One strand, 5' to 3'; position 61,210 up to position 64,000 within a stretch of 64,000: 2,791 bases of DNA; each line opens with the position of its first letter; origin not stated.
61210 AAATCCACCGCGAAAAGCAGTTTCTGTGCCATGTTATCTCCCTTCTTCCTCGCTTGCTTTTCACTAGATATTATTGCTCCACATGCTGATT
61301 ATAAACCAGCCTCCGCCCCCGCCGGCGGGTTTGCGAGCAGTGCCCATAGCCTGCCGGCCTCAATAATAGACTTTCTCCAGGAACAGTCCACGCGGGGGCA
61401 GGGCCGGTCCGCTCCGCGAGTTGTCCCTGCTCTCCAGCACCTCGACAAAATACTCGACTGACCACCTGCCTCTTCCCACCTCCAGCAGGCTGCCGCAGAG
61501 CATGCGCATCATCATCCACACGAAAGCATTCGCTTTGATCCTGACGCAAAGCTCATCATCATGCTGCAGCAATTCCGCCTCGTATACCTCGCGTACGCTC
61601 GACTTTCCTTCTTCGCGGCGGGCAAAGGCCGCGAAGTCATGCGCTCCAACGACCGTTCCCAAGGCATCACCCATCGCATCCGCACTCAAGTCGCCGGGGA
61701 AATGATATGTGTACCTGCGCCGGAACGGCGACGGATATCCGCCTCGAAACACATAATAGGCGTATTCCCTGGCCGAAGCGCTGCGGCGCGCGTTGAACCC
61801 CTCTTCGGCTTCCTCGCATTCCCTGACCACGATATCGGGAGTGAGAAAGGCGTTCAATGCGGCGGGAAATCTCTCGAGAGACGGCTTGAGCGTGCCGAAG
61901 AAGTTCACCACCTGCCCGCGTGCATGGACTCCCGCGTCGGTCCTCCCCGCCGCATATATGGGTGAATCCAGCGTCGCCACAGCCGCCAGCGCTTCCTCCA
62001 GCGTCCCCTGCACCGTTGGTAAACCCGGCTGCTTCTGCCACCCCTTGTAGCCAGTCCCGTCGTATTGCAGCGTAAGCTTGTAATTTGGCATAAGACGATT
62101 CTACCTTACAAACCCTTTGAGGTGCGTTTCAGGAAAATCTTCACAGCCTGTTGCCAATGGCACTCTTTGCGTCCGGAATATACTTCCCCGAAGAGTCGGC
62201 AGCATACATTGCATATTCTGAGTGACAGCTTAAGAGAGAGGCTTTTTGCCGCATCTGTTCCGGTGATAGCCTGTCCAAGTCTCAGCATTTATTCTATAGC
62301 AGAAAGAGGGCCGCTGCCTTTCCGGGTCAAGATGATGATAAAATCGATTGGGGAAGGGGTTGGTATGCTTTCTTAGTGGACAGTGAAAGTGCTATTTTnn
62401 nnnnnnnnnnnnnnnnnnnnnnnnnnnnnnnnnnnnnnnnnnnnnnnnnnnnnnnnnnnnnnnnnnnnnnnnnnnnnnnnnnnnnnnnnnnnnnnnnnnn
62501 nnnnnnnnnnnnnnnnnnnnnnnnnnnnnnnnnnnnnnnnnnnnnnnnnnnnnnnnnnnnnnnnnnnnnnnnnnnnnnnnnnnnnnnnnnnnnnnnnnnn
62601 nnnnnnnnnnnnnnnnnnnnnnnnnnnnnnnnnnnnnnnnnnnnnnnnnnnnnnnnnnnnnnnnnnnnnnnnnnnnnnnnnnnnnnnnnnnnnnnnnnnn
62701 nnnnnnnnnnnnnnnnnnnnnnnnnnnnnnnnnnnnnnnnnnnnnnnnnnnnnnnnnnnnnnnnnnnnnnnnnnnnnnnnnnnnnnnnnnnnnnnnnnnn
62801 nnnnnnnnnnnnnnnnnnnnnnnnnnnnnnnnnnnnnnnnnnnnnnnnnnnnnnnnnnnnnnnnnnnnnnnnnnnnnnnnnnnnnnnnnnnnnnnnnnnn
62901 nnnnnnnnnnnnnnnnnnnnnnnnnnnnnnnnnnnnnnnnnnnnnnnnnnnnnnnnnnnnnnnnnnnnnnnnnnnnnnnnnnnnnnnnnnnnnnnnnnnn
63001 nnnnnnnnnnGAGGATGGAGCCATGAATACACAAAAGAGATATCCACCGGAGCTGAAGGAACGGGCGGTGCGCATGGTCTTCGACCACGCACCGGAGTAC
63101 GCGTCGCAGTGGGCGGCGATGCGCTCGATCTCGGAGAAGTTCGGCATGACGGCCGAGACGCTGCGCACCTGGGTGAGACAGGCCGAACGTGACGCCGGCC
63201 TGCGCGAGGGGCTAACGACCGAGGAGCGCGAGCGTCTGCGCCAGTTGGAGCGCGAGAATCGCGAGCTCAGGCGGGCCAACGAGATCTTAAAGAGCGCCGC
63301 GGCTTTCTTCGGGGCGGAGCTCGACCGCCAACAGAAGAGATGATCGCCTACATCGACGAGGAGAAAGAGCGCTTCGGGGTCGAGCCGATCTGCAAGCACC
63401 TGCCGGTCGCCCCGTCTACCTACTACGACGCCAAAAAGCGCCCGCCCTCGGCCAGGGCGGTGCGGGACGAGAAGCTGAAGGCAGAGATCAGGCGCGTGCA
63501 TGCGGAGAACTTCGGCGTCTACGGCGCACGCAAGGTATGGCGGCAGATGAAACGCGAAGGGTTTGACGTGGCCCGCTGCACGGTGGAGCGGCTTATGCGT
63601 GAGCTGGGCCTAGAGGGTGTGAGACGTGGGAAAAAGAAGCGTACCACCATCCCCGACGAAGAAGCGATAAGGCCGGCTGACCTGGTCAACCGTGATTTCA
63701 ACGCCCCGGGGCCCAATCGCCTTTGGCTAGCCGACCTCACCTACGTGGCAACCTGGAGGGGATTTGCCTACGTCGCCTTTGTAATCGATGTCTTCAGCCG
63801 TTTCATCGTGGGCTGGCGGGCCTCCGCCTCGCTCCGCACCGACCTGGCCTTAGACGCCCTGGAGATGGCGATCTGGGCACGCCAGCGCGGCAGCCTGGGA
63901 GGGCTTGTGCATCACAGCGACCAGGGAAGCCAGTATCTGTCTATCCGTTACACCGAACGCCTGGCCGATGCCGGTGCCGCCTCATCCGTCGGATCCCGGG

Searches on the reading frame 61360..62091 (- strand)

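Call 26: search_protein_families(library=pfam, max_evalue=0.001, proteins=[window:61360-62091:-])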
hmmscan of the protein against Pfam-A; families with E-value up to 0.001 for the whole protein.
window:61360-62091:- (243 aa): 1 family
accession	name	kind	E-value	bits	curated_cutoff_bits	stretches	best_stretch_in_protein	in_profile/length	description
PF01416.25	PseudoU_synth_1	-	1.7e-34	119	23.3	2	147-243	5-107/108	tRNA pseudouridine synthase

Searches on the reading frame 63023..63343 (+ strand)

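Call 26: search_protein_families(library=pfam, max_evalue=0.001, proteins=[window:63023-63343:+])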
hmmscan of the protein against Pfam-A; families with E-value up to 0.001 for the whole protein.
window:63023-63343:+ (106 aa): 1 family
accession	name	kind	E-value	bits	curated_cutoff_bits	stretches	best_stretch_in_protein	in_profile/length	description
PF01527.26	HTH_Tnp_1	-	1.1e-10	42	24.1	1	1-86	1-74/75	Transposase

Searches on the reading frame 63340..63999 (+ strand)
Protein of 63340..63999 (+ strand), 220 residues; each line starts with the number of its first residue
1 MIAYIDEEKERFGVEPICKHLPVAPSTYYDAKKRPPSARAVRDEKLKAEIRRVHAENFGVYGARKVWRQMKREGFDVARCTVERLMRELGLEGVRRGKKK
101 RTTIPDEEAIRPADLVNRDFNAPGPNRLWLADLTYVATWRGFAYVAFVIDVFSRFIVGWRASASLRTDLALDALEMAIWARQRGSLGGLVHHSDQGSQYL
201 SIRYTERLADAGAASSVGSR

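Call 26: search_protein_families(library=pfam, max_evalue=0.001, proteins=[window:63340-63999:+])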
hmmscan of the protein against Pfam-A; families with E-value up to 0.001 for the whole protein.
window:63340-63999:+ (220 aa): 2 families
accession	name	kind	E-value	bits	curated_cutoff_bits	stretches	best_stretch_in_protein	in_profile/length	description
PF00665.32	rve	-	4.6e-22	78.6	32.6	1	124-218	3-97/102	Integrase core domain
PF13276.12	HTH_21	-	2e-20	73.2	28.1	1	42-99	2-60/60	HTH-like domain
